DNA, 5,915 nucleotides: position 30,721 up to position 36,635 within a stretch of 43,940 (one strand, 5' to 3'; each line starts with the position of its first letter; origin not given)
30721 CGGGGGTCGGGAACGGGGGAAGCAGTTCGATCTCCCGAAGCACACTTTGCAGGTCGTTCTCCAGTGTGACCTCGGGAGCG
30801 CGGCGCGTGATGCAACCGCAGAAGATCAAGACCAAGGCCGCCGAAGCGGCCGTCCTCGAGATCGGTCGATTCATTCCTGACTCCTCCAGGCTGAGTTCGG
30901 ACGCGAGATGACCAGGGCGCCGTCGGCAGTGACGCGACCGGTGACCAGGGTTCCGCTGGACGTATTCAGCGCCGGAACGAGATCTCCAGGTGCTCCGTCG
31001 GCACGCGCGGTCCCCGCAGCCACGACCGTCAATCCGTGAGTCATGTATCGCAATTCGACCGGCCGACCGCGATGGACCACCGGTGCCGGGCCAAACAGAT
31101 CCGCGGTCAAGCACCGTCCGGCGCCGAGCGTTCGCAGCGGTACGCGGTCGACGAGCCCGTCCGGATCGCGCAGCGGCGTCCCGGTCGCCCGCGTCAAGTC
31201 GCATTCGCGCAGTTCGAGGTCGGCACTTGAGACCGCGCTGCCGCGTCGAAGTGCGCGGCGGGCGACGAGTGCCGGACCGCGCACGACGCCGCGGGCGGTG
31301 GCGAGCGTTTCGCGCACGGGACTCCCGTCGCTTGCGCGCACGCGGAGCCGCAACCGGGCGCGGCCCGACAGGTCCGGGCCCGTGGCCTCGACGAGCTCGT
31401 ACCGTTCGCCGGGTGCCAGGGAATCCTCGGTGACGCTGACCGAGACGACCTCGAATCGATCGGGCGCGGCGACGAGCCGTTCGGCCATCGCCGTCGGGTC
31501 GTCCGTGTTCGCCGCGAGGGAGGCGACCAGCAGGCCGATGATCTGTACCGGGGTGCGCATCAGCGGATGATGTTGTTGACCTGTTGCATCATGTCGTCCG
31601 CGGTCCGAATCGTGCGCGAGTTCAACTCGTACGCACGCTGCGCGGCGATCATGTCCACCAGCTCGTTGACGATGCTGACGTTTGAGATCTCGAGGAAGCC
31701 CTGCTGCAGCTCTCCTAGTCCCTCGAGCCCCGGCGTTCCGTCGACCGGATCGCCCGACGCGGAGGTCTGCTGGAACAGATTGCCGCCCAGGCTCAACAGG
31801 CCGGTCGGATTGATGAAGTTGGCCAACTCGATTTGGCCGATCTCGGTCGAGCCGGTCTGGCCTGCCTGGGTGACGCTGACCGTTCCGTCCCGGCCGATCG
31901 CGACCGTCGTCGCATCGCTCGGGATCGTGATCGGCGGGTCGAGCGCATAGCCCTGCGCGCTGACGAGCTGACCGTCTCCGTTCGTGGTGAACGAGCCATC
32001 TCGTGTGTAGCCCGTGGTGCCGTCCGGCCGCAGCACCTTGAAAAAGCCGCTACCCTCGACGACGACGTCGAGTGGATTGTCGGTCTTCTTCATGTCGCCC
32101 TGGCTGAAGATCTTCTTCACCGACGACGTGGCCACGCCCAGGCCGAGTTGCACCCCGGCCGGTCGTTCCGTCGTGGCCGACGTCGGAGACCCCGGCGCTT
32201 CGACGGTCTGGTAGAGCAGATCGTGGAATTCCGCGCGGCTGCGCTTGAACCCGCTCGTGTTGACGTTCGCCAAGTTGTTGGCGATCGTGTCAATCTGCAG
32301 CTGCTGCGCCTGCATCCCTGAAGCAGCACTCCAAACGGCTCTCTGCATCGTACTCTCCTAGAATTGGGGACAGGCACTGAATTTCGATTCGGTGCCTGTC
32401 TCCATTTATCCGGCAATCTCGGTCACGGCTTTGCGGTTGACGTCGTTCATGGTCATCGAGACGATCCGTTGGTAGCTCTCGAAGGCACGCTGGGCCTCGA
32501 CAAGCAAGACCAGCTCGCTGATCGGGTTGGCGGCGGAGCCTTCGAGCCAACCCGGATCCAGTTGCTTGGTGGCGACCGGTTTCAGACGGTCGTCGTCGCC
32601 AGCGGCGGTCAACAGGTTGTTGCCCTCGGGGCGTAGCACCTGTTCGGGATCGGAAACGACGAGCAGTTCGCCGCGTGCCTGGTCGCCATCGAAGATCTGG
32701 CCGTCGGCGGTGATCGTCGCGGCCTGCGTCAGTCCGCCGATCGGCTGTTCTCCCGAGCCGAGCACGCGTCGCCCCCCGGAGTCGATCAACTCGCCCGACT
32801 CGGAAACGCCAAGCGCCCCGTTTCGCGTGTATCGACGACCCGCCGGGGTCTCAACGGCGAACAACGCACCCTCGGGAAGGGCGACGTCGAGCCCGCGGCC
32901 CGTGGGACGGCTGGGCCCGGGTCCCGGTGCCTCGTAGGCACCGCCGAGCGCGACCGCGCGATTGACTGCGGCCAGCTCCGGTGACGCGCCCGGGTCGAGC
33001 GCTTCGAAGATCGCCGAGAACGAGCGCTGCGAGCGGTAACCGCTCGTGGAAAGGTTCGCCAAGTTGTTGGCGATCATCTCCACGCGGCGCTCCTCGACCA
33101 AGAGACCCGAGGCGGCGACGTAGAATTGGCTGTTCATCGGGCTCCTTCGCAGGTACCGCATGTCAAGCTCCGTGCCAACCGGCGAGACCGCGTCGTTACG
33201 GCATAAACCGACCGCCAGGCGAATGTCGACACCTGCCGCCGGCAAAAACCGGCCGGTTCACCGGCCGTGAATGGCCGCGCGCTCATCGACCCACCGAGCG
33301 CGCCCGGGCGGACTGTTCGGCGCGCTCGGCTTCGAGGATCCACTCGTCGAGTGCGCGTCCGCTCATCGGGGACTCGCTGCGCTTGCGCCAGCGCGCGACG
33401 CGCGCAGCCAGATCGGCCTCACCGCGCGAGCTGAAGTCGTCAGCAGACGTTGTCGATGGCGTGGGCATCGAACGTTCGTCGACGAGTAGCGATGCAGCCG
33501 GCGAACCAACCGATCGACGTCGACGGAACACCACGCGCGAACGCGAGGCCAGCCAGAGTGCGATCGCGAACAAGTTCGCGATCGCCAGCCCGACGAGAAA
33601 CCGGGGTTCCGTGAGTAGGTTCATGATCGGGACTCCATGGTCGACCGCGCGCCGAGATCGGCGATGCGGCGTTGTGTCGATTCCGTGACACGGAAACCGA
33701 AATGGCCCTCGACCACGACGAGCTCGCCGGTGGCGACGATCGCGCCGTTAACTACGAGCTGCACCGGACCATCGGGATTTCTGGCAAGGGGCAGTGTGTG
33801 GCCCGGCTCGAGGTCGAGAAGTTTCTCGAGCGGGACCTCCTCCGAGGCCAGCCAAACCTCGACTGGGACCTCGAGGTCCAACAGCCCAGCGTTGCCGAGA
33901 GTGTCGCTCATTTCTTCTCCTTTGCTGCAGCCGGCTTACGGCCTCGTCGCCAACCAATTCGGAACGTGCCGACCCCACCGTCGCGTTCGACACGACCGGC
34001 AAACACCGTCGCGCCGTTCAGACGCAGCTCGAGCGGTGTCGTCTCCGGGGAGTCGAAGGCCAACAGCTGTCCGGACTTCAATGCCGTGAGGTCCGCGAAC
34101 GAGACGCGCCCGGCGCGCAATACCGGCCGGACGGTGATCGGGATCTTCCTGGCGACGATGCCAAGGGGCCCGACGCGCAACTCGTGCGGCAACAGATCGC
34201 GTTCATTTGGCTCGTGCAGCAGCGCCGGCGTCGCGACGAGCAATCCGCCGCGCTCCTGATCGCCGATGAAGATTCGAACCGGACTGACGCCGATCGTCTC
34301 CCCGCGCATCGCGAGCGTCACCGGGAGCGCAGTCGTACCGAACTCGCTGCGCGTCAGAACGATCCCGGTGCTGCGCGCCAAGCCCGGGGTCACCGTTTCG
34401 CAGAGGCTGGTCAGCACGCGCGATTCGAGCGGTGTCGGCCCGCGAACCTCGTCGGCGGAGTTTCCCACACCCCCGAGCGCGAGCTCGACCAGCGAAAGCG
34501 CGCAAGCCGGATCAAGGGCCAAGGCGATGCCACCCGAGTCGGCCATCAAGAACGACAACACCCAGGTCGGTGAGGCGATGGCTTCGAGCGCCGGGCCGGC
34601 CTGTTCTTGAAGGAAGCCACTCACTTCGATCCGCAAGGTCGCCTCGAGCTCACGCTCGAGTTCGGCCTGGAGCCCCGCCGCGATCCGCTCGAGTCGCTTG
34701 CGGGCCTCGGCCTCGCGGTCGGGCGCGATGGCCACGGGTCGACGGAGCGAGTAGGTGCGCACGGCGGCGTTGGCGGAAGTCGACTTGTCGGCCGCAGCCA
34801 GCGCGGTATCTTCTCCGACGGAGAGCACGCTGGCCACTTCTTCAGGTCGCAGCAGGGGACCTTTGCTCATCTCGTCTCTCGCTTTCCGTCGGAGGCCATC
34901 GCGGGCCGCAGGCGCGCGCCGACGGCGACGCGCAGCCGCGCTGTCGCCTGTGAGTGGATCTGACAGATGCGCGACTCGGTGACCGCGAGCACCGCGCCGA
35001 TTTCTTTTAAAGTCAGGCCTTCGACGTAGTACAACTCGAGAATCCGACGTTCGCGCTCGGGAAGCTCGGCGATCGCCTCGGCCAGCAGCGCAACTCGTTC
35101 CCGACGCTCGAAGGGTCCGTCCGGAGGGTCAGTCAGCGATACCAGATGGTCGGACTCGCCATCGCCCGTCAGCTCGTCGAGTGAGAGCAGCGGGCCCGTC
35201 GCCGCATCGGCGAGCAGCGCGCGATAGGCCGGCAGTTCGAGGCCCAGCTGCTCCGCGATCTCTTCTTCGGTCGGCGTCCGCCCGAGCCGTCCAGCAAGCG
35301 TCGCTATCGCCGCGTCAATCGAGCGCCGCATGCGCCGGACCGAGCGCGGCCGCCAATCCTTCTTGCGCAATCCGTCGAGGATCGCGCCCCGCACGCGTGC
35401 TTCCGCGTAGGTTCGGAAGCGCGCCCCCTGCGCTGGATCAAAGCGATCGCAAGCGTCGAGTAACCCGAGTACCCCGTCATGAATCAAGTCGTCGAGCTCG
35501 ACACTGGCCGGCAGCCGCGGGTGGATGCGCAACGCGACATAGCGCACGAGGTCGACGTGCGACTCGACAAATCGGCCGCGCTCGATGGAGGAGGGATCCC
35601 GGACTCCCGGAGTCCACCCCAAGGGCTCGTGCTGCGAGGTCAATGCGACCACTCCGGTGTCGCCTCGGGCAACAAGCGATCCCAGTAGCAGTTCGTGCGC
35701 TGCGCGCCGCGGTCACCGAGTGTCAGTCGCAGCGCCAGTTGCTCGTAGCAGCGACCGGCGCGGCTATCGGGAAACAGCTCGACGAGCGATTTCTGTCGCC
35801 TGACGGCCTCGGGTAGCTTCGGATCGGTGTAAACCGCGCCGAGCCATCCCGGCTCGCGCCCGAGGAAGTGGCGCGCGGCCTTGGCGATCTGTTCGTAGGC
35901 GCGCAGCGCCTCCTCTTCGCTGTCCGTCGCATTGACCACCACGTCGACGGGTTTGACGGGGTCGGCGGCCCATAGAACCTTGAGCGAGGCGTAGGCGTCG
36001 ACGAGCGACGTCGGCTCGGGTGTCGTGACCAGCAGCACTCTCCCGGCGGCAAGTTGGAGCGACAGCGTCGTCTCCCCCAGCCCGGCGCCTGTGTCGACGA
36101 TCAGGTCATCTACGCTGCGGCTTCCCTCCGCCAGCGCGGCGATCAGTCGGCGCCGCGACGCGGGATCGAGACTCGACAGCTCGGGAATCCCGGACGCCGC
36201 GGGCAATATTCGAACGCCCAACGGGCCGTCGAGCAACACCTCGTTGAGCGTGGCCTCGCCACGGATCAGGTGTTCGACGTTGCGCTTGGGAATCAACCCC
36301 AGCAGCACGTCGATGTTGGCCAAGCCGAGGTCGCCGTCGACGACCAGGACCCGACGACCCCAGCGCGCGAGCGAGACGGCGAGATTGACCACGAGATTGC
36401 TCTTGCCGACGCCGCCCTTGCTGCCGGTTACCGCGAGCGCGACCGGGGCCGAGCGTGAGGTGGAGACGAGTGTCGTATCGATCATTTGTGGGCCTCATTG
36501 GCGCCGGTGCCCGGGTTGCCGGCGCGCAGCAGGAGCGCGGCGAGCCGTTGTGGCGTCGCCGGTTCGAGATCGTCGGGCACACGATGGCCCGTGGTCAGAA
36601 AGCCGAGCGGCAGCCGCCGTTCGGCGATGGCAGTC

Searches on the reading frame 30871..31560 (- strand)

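Call 88: search_protein_families(library=pfam, proteins=[window:30871-31560:-], max_evalue=0.01)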
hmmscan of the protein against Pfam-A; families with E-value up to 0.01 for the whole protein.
window:30871-31560:- (229 aa): 3 families
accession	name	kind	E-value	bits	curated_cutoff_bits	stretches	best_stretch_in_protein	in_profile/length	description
PF13144.11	ChapFlgA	-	6.4e-21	75.1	23.8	1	96-215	2-119/122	Chaperone for flagella basal body P-ring formation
PF08666.17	SAF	-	3.6e-05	24.7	21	1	96-154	2-60/63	SAF domain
PF23536.1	TraK_C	-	0.0015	19.1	28.5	0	11-56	63-106/110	TraK C-terminal domain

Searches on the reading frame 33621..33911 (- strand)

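Call 6: search_protein_families(library=pfam, proteins=[window:33621-33911:-], max_evalue=0.01)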
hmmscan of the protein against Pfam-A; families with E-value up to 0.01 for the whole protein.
window:33621-33911:- (96 aa): 1 family
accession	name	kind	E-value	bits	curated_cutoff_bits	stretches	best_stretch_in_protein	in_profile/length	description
PF01052.25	FliMN_C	-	5.9e-19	68.2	23.8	1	10-77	3-70/73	Type III flagellar switch regulator (C-ring) FliN C-term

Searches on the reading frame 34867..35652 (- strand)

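Call 6: search_protein_families(library=pfam, proteins=[window:34867-35652:-], max_evalue=0.01)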
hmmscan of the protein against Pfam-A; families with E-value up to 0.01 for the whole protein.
window:34867-35652:- (261 aa): 6 families
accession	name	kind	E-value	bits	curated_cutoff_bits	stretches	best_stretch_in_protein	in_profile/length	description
PF04545.22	Sigma70_r4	-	7.6e-19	67.4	24.1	1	193-241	1-49/50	Sigma-70, region 4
PF04542.20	Sigma70_r2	-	1.4e-17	63.7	24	1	28-101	1-71/71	Sigma-70 region 2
PF08281.18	Sigma70_r4_2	-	2e-12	47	25.7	1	190-228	4-42/54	Sigma-70, region 4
PF04539.22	Sigma70_r3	-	2.4e-09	37.6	25.3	1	111-171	5-66/78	Sigma-70 region 3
PF13384.12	HTH_23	-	0.0028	17.9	24.6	0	202-235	8-40/50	Homeodomain-like domain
PF07638.17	Sigma70_ECF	-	0.0049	17.2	21.1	0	183-229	119-168/185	ECF sigma factor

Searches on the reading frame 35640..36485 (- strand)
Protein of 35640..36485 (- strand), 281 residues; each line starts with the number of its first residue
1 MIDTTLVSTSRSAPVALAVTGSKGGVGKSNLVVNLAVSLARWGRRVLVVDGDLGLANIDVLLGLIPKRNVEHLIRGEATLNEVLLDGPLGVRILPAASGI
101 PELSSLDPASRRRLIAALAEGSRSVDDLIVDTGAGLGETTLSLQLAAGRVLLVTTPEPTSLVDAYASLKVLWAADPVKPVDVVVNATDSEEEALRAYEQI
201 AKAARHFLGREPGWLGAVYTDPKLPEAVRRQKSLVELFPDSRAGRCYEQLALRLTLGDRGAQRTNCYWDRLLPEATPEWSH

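Call 6: search_protein_families(library=pfam, proteins=[window:35640-36485:-], max_evalue=0.01)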
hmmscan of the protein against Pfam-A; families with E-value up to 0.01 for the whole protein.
window:35640-36485:- (281 aa): 8 families
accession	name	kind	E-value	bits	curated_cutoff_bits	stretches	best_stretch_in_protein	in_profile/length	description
PF01656.29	CbiA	-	4.2e-14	53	25.4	1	17-233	1-124/125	CobQ/CobB/MinD/ParA nucleotide binding domain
PF10609.15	ParA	-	1.1e-13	51.7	27.1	1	17-66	6-55/246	NUBPL iron-transfer P-loop NTPase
PF13614.12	AAA_31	-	1.5e-11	45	27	1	17-161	4-154/177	AAA domain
PF00142.24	Fer4_NifH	-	9.1e-06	25.8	25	1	19-93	5-83/271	4Fe-4S iron sulfur cluster binding proteins, NifH/frxC family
PF09140.17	MipZ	-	1.6e-05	24.8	20.7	1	19-163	5-135/262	ATPase MipZ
PF06564.18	CBP_BcsQ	-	9.4e-05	22.5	21.3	1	17-50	4-37/234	Cellulose biosynthesis protein BcsQ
PF02374.21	ArsA_ATPase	-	0.00063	19.5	24.3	1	20-52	6-38/305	Anion-transporting ATPase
PF03308.22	MeaB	-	0.0058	16.1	23.1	0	16-49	35-67/273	Methylmalonyl Co-A mutase-associated GTPase MeaB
